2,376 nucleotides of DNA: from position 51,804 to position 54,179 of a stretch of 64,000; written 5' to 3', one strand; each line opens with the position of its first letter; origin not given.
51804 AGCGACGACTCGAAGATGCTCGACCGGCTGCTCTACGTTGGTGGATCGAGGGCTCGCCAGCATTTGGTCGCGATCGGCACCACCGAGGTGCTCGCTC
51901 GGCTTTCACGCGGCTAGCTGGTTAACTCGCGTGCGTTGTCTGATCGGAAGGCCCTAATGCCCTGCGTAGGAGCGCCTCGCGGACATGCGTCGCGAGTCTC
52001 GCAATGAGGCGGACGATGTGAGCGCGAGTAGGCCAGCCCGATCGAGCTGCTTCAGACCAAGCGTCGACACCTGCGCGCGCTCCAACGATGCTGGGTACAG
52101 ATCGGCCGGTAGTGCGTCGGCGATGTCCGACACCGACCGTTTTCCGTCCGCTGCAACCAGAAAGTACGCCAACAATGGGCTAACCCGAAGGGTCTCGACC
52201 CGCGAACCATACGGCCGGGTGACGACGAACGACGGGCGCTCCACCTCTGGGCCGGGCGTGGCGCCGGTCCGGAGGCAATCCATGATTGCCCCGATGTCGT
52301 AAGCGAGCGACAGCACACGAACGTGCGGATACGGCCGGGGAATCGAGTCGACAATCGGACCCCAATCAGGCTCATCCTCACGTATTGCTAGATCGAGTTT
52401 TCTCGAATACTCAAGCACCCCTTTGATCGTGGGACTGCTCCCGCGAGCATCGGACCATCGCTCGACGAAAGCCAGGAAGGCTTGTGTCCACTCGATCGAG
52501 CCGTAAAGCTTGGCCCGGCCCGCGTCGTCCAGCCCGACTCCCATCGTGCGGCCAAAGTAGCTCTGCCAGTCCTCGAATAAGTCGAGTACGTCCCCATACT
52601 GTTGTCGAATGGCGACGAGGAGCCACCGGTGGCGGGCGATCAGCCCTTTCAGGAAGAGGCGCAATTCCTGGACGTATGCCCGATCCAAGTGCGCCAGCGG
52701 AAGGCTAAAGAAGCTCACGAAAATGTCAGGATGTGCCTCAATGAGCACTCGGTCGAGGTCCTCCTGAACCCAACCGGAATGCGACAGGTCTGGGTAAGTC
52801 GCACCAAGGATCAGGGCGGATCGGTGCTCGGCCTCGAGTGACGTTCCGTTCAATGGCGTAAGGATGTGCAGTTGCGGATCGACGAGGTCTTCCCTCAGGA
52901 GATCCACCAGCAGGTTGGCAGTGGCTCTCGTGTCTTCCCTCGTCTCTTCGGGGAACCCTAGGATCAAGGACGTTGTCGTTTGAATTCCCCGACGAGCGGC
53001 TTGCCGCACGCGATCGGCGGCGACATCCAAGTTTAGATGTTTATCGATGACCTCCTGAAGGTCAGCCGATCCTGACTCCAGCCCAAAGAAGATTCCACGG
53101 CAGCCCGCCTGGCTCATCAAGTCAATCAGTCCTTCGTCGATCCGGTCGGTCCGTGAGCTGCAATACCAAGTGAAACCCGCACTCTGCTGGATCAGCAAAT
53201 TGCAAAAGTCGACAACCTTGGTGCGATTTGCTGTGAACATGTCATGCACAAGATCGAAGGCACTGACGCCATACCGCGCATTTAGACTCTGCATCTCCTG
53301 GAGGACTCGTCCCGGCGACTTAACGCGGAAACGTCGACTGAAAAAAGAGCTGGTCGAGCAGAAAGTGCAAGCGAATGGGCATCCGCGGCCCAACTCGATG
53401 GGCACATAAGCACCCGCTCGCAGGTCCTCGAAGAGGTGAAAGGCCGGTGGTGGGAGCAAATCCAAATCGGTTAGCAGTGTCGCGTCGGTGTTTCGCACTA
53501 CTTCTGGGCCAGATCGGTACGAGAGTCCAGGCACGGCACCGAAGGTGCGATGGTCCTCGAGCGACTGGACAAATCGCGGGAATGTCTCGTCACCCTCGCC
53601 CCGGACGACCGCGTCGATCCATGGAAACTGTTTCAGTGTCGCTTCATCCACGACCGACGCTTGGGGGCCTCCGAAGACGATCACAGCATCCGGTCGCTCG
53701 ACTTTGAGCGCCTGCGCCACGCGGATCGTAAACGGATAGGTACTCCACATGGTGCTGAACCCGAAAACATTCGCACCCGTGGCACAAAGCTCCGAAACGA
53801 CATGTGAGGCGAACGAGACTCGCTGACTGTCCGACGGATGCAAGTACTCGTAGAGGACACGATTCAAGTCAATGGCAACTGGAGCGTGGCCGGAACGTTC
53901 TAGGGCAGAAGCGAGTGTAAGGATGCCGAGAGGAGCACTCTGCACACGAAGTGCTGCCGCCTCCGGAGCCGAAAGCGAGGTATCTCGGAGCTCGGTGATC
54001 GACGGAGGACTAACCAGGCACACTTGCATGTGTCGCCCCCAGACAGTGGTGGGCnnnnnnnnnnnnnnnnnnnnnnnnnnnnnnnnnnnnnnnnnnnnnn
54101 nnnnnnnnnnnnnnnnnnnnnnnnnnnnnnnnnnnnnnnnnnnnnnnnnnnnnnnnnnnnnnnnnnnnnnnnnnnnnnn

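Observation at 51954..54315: Orphan two-gene cassette: 86-aa protein plus a B12-binding radical SAM enzyme with a PqqD/RRE-like tail, embedded among nucleases and helicases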

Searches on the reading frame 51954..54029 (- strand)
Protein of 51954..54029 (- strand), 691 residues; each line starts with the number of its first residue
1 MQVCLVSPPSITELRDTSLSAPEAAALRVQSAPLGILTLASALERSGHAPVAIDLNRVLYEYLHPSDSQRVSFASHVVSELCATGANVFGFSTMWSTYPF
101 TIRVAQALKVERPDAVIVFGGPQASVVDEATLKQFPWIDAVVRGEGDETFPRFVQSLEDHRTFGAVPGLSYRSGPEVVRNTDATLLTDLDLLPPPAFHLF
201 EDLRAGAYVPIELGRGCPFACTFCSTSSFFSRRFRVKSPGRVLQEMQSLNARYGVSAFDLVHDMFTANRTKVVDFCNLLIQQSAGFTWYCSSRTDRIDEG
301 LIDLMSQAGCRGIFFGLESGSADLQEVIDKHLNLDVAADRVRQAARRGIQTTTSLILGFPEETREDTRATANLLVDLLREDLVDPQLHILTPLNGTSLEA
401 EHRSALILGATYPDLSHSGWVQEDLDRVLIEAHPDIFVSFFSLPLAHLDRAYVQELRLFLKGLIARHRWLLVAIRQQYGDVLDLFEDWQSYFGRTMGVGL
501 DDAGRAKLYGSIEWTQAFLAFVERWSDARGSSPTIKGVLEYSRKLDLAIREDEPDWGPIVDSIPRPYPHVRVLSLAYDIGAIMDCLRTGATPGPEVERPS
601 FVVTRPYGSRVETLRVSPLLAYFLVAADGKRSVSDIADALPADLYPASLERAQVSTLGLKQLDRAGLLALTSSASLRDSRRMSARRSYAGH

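Call 3: search_protein_families(library=pfam, proteins=[window:51954-54029:-], max_evalue=1)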
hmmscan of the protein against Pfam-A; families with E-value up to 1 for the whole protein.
window:51954-54029:- (691 aa): 5 families
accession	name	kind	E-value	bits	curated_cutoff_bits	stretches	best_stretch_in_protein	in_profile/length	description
PF04055.27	Radical_SAM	-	5.6e-20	72.6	29.5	1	211-374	1-166/166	Radical SAM superfamily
PF02310.24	B12-binding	-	4.1e-14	52.9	32.1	1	31-153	12-120/121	B12 binding domain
PF13439.12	Glyco_transf_4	-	0.019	15.5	28.5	0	386-448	21-89/170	Glycosyltransferase Family 4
PF13579.12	Glyco_trans_4_4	-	0.025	15.4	29.7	1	38-138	9-98/158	Glycosyl transferase 4-like domain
PF19864.5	Radical_SAM_N2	-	0.11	12.4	29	1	113-161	85-129/151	Radical SAM proteins, N-terminal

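Call 4: search_protein_families(library=ncbifam, proteins=[window:51954-54029:-], max_evalue=1)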
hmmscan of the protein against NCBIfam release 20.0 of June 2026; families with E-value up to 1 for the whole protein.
window:51954-54029:- (691 aa): 31 families (the best 25 are shown)
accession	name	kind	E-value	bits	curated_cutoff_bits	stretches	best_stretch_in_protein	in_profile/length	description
NF050148.1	rSAM_ApyD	equivalog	3.2e-103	346.3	750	1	33-451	25-439/645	RiPP biosynthesis radical SAM protein ApyD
TIGR02026.1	BchE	equivalog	2.8e-43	148.5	481.35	1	74-383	52-370/497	magnesium-protoporphyrin IX monomethyl ester anaerobic oxidative cyclase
TIGR03975.1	rSAM_ocin_1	subfamily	7.1e-39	133.8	281.85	1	69-375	112-428/606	RiPP maturation radical SAM C-methyltransferase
TIGR03471.1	HpnJ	equivalog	2.9e-38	131.9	577.6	1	93-398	76-383/472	hopanoid biosynthesis associated radical SAM protein HpnJ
TIGR04479.1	bcpD_PhpK_rSAM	subfamily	2e-36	125.4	600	1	95-375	121-407/504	PhpK family radical SAM P-methyltransferase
TIGR04014.1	B12_SAM_MJ_0865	equivalog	4e-33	114.9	360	1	111-398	65-354/434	methyl-coenzyme M reductase glutamine C-methyltransferase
TIGR04013.1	B12_SAM_MJ_1487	hypoth_equivalog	8.2e-32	110.5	251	1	78-404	35-359/382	TIGR04013 family B12-binding domain/radical SAM domain-containing protein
NF038361.1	rSAM_Sden_1168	equivalog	1e-29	103.6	575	1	82-369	137-443/560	Sden_1168 family B12-binding radical SAM P-methyltransferase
TIGR04385.1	B12_rSAM_cofa1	equivalog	1.5e-29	103.5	450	1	32-373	19-360/438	B12 lower ligand biosynthesis radical SAM protein BzaD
NF033070.1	rSAM_AprD4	equivalog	1.6e-26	93.2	500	1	207-400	195-388/456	AprD4 family radical SAM diol-dehydratase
TIGR04367.1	HpnR_B12_rSAM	equivalog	4.5e-25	88.1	650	1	32-369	21-344/490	hopanoid C-3 methylase HpnR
TIGR04072.2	rSAM_ladder_B12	equivalog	3.7e-24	85.2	360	1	33-370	18-342/443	lipid biosynthesis B12-binding/radical SAM protein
TIGR04295.1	B12_rSAM_oligo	hypoth_equivalog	4.8e-20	71.6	400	1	33-335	25-319/422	TIGR04295 family B12-binding domain-containing radical SAM protein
NF033712.0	B12_rSAM_KedN5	subfamily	4.8e-20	71.3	700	1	84-258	61-244/624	KedN5 family methylcobalamin-dependent radical SAM C-methyltransferase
TIGR04190.1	B12_SAM_Ta0216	equivalog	1.6e-17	63.3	500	1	3-284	2-300/554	TIGR04190 family B12-binding domain/radical SAM domain protein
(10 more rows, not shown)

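Call 7: find_homologous_proteins(query=window:51954-54029:-)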
Query window:51954-54029:- (691 aa): 1528 proteins with E <= 0.001 among 8000 candidates; the best 120 are listed.
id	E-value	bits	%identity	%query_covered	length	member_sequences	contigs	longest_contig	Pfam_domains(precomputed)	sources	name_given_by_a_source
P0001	0.0e+0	1561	100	100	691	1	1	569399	PF04055.28,PF02310.25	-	-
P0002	1.2e-201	690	48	99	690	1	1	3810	PF04055.28,PF02310.25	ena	-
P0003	5.5e-191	654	49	93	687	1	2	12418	PF04055.28,PF02310.25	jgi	jgi:radical SAM superfamily enzyme YgiQ (UPF0313 family)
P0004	6.8e-189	648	47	96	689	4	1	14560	PF04055.28,PF02310.25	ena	-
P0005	2.0e-188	646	49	98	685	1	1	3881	PF04055.28,PF02310.25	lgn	-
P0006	1.9e-187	643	48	100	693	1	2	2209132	PF04055.28,PF02310.25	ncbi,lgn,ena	-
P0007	3.6e-184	632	48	94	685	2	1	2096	PF04055.28,PF02310.25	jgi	jgi:radical SAM superfamily enzyme YgiQ (UPF0313 family)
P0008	2.3e-172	593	43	98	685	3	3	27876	PF04055.28,PF02310.25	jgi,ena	jgi:hypothetical protein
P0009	4.7e-172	592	43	98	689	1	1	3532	PF04055.28,PF02310.25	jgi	jgi:radical SAM superfamily enzyme YgiQ (UPF0313 family)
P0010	5.6e-172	592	43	98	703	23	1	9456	PF04055.28,PF02310.25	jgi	-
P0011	6.5e-172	591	42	99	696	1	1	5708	PF04055.28,PF02310.25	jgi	jgi:hypothetical protein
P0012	1.5e-171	590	45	97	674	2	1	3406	PF04055.28,PF02310.25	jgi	-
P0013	3.1e-171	589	42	99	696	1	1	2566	PF04055.28,PF02310.25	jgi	jgi:radical SAM superfamily enzyme YgiQ (UPF0313 family)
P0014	4.2e-171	589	43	98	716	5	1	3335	PF04055.28,PF02310.25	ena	-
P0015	3.2e-170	586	44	97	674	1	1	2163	PF04055.28,PF02310.25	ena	-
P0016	3.4e-170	586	43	98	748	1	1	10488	PF04055.28,PF02310.25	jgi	jgi:hypothetical protein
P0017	1.0e-169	584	43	97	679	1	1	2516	PF04055.28,PF02310.25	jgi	jgi:radical SAM superfamily enzyme YgiQ (UPF0313 family)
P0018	3.6e-169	582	43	97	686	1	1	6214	PF04055.28,PF02310.25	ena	-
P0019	3.7e-169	582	43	97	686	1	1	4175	PF04055.28,PF02310.25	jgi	-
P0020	4.2e-168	579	43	98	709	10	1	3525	PF04055.28,PF02310.25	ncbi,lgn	-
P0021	3.1e-167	576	42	98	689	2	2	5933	PF04055.28,PF02310.25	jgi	jgi:B12 binding domain/Radical SAM superfamily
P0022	1.6e-166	574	43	97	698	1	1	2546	PF04055.28,PF02310.25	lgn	-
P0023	2.3e-166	573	42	98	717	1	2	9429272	PF04055.28,PF02310.25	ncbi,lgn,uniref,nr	ncbi:B12-binding domain-containing radical SAM protein [Bradyrhizobium manausense]|uniref:B12-bindin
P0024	2.9e-166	573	42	97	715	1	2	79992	PF04055.28,PF02310.25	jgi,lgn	jgi:radical SAM superfamily enzyme YgiQ (UPF0313 family)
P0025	4.5e-166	572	44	92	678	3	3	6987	PF04055.28,PF05402.19,PF02310.25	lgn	-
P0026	1.8e-165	570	42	97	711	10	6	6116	PF04055.28,PF02310.25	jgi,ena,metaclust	metaclust:\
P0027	2.3e-165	570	42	98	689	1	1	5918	PF04055.28,PF02310.25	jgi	jgi:B12 binding domain/Radical SAM superfamily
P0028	2.3e-165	570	43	97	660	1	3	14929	PF04055.28,PF02310.25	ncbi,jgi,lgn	jgi:radical SAM superfamily enzyme YgiQ (UPF0313 family)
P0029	3.3e-165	569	44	97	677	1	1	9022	PF04055.28,PF02310.25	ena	-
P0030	1.2e-164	567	43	97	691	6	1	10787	PF04055.28,PF02310.25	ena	-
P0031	1.5e-164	567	41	97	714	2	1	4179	PF04055.28,PF02310.25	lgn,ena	-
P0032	2.0e-164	567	42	97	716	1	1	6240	PF04055.28,PF02310.25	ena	-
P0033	2.0e-164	567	45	97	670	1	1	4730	PF04055.28,PF02310.25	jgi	jgi:radical SAM superfamily enzyme YgiQ (UPF0313 family)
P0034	2.0e-164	567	41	98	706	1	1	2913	PF04055.28,PF02310.25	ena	-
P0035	5.3e-164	565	42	93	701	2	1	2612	PF04055.28,PF02310.25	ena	-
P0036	7.3e-164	565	42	98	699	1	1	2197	PF04055.28,PF02310.25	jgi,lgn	jgi:radical SAM superfamily enzyme YgiQ (UPF0313 family)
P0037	8.2e-164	565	43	98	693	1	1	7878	PF04055.28,PF02310.25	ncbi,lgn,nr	ncbi:MAG TPA: radical SAM protein [Thermoanaerobaculia bacterium]|nr:radical SAM protein [Thermoanae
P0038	8.7e-164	565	42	97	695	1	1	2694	PF04055.28,PF02310.25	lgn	-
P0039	1.0e-163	564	43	97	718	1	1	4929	PF04055.28,PF02310.25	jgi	jgi:radical SAM superfamily enzyme YgiQ (UPF0313 family)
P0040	1.7e-163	564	41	98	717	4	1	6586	PF04055.28,PF02310.25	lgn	-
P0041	1.9e-163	563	43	97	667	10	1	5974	PF04055.28,PF02310.25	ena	-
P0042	4.9e-163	562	43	97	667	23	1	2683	PF04055.28,PF02310.25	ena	-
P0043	5.1e-163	562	43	98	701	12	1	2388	PF04055.28,PF02310.25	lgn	-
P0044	5.2e-163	562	43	98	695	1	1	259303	PF04055.28,PF02310.25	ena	-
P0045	6.1e-163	562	41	97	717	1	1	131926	PF04055.28,PF02310.25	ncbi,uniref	ncbi:radical SAM protein [Streptomyces sp. NPDC005931]|uniref:radical SAM protein n=1 Tax=Streptomyc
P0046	6.9e-163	562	42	98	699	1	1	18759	PF04055.28,PF02310.25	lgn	-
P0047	8.8e-163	561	42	97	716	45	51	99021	PF04055.28,PF02310.25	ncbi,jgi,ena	jgi:radical SAM superfamily enzyme YgiQ (UPF0313 family)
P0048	1.7e-162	560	42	97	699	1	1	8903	PF04055.28,PF02310.25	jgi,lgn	-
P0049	2.7e-162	560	40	98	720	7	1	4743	PF04055.28,PF02310.25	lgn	-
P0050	3.7e-162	559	42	99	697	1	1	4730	PF04055.28,PF02310.25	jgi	jgi:radical SAM superfamily enzyme YgiQ (UPF0313 family)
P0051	5.5e-162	559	40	98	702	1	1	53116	PF04055.28,PF02310.25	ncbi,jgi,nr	ncbi:MAG TPA: radical SAM protein [Blastocatellia bacterium]|nr:radical SAM protein [Blastocatellia 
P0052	6.0e-162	559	42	97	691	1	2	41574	PF04055.28,PF02310.25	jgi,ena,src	jgi:radical SAM superfamily enzyme YgiQ (UPF0313 family)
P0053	2.5e-161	556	41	97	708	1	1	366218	PF04055.28,PF02310.25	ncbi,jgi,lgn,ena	ncbi:MAG TPA: radical SAM protein [Pyrinomonadaceae bacterium]|jgi:radical SAM superfamily enzyme Yg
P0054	2.5e-161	556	41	97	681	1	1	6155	PF04055.28,PF02310.25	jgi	jgi:radical SAM superfamily enzyme YgiQ (UPF0313 family)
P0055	2.7e-161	556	41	97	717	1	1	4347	PF04055.28,PF02310.25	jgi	jgi:radical SAM superfamily enzyme YgiQ (UPF0313 family)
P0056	4.5e-161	556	42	97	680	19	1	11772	PF04055.28,PF02310.25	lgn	-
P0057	4.7e-161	556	42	97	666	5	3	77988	PF04055.28,PF02310.25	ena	-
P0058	7.0e-161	555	42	98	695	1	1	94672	PF04055.28,PF02310.25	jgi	jgi:radical SAM superfamily enzyme YgiQ (UPF0313 family)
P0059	9.7e-161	555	41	97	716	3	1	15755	PF04055.28,PF02310.25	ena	-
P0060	1.7e-160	554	42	98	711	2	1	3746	PF04055.28,PF02310.25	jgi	jgi:radical SAM superfamily enzyme YgiQ (UPF0313 family)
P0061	4.0e-160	552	43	97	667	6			PF04055.28,PF02310.25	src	-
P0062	4.6e-160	552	41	98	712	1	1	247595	PF04055.28,PF02310.25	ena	-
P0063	1.7e-159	550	41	98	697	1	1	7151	PF04055.28,PF02310.25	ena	-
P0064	2.0e-159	550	41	97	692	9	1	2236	PF04055.28,PF22106.2,PF02310.25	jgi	jgi:radical SAM superfamily enzyme YgiQ (UPF0313 family)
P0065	3.1e-159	550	46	80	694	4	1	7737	PF04055.28,PF02310.25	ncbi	ncbi:MAG: radical SAM protein [Candidatus Angelobacter sp.]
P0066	3.6e-159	549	44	90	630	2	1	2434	PF04055.28,PF02310.25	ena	-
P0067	4.1e-159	549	43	97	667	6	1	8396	PF04055.28,PF02310.25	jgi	jgi:radical SAM superfamily enzyme YgiQ (UPF0313 family)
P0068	4.5e-159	549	41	97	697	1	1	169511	PF04055.28,PF05402.19,PF02310.25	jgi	jgi:radical SAM superfamily enzyme YgiQ (UPF0313 family)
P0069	6.4e-159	549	42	97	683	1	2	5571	PF04055.28,PF02310.25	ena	-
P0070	9.0e-159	548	42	97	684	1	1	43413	PF04055.28,PF02310.25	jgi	jgi:radical SAM superfamily enzyme YgiQ (UPF0313 family)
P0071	1.5e-158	547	42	98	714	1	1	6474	PF04055.28,PF02310.25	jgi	jgi:radical SAM superfamily enzyme YgiQ (UPF0313 family)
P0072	1.8e-158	547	41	97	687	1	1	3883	PF04055.28,PF02310.25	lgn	-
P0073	2.3e-158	547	49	72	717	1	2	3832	PF04055.28,PF02310.25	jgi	-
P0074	2.3e-158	547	42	92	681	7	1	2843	PF04055.28,PF02310.25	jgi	jgi:radical SAM superfamily enzyme YgiQ (UPF0313 family)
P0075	2.7e-158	546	40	98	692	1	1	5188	PF04055.28,PF02310.25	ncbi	-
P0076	2.8e-158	546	42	98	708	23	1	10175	PF04055.28,PF02310.25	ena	-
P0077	4.4e-158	546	42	92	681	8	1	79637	PF04055.28,PF02310.25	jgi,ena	jgi:radical SAM superfamily enzyme YgiQ (UPF0313 family)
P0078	5.1e-158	546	48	76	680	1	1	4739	PF04055.28,PF02310.25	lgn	-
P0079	6.8e-158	545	43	92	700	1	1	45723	PF04055.28,PF02310.25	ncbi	-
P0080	7.0e-158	545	43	92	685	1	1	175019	PF04055.28,PF02310.25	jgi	jgi:radical SAM superfamily enzyme YgiQ (UPF0313 family)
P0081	8.0e-158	545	41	97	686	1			PF04055.28,PF02310.25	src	-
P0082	8.2e-158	545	45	85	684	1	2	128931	PF04055.28,PF02310.25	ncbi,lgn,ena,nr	ncbi:MAG TPA: radical SAM protein [Candidatus Angelobacter sp.]|nr:radical SAM protein [Candidatus A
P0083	9.5e-158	545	41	97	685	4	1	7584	PF04055.28,PF02310.25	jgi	jgi:radical SAM superfamily enzyme YgiQ (UPF0313 family)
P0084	1.5e-157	544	41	98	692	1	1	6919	PF04055.28,PF02310.25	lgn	-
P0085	1.6e-157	544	40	97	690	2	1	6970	PF04055.28,PF02310.25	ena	-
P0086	1.8e-157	544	40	97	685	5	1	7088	PF04055.28,PF02310.25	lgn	-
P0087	2.3e-157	543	40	97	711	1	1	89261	PF04055.28,PF02310.25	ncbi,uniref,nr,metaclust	ncbi:hypothetical protein AR457_41105 [Streptomyces agglomeratus]|uniref:B12-binding domain-containi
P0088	2.4e-157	543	41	97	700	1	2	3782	PF04055.28,PF02310.25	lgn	-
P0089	2.4e-157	543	42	97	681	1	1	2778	PF04055.28,PF02310.25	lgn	-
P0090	2.5e-157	543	46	79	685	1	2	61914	PF04055.28,PF02310.25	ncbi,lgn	-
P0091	3.3e-157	543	43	92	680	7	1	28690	PF04055.28,PF02310.25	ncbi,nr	ncbi:MAG TPA: radical SAM protein [Terriglobales bacterium]|nr:radical SAM protein [Terriglobales ba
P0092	4.4e-157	542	43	92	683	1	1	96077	PF04055.28,PF02310.25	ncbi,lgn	ncbi:MAG TPA: radical SAM protein [Candidatus Angelobacter sp.]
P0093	4.5e-157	542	42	97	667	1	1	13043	PF04055.28,PF02310.25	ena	-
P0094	5.7e-157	542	42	97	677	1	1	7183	PF04055.28,PF02310.25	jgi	jgi:radical SAM superfamily enzyme YgiQ (UPF0313 family)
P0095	6.0e-157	542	43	92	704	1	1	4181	PF04055.28,PF02310.25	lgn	-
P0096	8.6e-157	541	41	97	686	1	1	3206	PF04055.28,PF02310.25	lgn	-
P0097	1.0e-156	541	43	92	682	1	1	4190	PF04055.28,PF02310.25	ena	-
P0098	1.2e-156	541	41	97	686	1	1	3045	PF04055.28,PF02310.25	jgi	jgi:radical SAM superfamily enzyme YgiQ (UPF0313 family)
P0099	1.2e-156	541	42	92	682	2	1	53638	PF04055.28,PF02310.25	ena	-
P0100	1.2e-156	541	42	94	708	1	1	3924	PF04055.28,PF02310.25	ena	-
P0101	1.5e-156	541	40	99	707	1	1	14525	PF04055.28,PF02310.25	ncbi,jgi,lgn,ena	-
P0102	1.5e-156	541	41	97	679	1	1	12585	PF04055.28,PF02310.25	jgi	jgi:radical SAM superfamily enzyme YgiQ (UPF0313 family)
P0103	1.7e-156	541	40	97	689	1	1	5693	PF04055.28,PF02310.25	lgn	-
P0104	1.7e-156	540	46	78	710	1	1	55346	PF04055.28,PF02310.25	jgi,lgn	-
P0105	1.8e-156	540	41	97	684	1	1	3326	PF04055.28,PF02310.25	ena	-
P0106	1.9e-156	540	42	93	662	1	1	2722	PF04055.28,PF02310.25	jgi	jgi:radical SAM superfamily enzyme YgiQ (UPF0313 family)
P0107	2.0e-156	540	43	91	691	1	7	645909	PF04055.28,PF02310.25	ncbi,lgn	-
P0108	2.1e-156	540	39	98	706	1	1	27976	PF04055.28,PF02310.25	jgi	jgi:radical SAM superfamily enzyme YgiQ (UPF0313 family)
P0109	2.2e-156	540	42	92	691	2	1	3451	PF04055.28,PF02310.25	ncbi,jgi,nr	ncbi:MAG TPA: radical SAM protein [Candidatus Angelobacter sp.]|jgi:radical SAM superfamily enzyme Y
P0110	2.5e-156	540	43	92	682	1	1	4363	PF04055.28,PF02310.25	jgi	jgi:radical SAM superfamily enzyme YgiQ (UPF0313 family)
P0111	2.6e-156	540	41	97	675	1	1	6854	PF04055.28,PF02310.25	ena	-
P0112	2.8e-156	540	41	97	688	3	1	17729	PF04055.28,PF02310.25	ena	-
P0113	3.2e-156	540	47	76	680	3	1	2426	PF04055.28,PF02310.25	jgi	jgi:radical SAM superfamily enzyme YgiQ (UPF0313 family)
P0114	3.2e-156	540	47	80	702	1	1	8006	PF04055.28,PF02310.25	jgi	jgi:radical SAM superfamily enzyme YgiQ (UPF0313 family)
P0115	4.2e-156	539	41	97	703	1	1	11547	PF04055.28,PF02310.25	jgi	jgi:radical SAM superfamily enzyme YgiQ (UPF0313 family)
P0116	5.1e-156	539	40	97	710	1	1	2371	PF04055.28,PF02310.25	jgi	jgi:radical SAM superfamily enzyme YgiQ (UPF0313 family)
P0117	6.7e-156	539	43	92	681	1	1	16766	PF04055.28,PF02310.25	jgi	jgi:radical SAM superfamily enzyme YgiQ (UPF0313 family)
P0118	6.8e-156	539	43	91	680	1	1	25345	PF04055.28,PF02310.25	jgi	jgi:radical SAM superfamily enzyme YgiQ (UPF0313 family)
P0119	7.1e-156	538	42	92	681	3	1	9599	PF04055.28,PF02310.25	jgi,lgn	jgi:radical SAM superfamily enzyme YgiQ (UPF0313 family)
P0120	9.4e-156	538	47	79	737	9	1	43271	PF04055.28,PF02310.25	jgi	jgi:radical SAM superfamily enzyme YgiQ (UPF0313 family)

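Call 9: find_encoding_contigs(protein=P0006, flank=8000, max_places=2)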
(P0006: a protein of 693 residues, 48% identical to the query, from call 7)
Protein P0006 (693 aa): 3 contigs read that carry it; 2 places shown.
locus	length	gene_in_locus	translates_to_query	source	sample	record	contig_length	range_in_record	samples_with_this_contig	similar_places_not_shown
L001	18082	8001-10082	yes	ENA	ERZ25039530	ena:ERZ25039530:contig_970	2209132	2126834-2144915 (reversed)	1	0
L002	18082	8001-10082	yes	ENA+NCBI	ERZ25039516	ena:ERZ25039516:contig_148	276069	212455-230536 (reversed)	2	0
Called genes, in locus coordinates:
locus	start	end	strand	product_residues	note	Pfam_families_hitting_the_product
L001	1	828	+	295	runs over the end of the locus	-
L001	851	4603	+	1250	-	PF00270:DEAD, PF13245:AAA_19 (faint), PF13401:AAA_22 (weak), PF00271:Helicase_C, PF04408:WHD_HA2 (weak), PF21010:HA2_C, PF07717:OB_NTP_bind, PF11898:DUF3418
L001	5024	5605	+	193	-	-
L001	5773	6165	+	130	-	PF02452:PemK_toxin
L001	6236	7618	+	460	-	PF01547:SBP_bac_1 (weak), PF13416:SBP_bac_8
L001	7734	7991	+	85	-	-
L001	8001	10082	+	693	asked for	PF02310:B12-binding, PF04055:Radical_SAM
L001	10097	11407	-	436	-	PF01612:DNA_pol_A_exo1, PF00570:HRDC, PF18305:DNA_pol_A_exoN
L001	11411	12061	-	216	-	PF11452:DUF3000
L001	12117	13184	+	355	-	PF01208:URO-D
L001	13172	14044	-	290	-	PF01936:NYN, PF12872:OST-HTH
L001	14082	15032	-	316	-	PF14257:DUF4349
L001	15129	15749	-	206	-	PF00440:TetR_N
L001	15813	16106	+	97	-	-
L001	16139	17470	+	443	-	PF00890:FAD_binding_2 (weak), PF01266:DAO (weak), PF01494:FAD_binding_3 (faint), PF01593:Amino_oxidase, PF03486:HI0933_like (weak), PF07992:Pyr_redox_2 (faint), PF13450:NAD_binding_8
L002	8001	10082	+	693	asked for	PF02310:B12-binding, PF04055:Radical_SAM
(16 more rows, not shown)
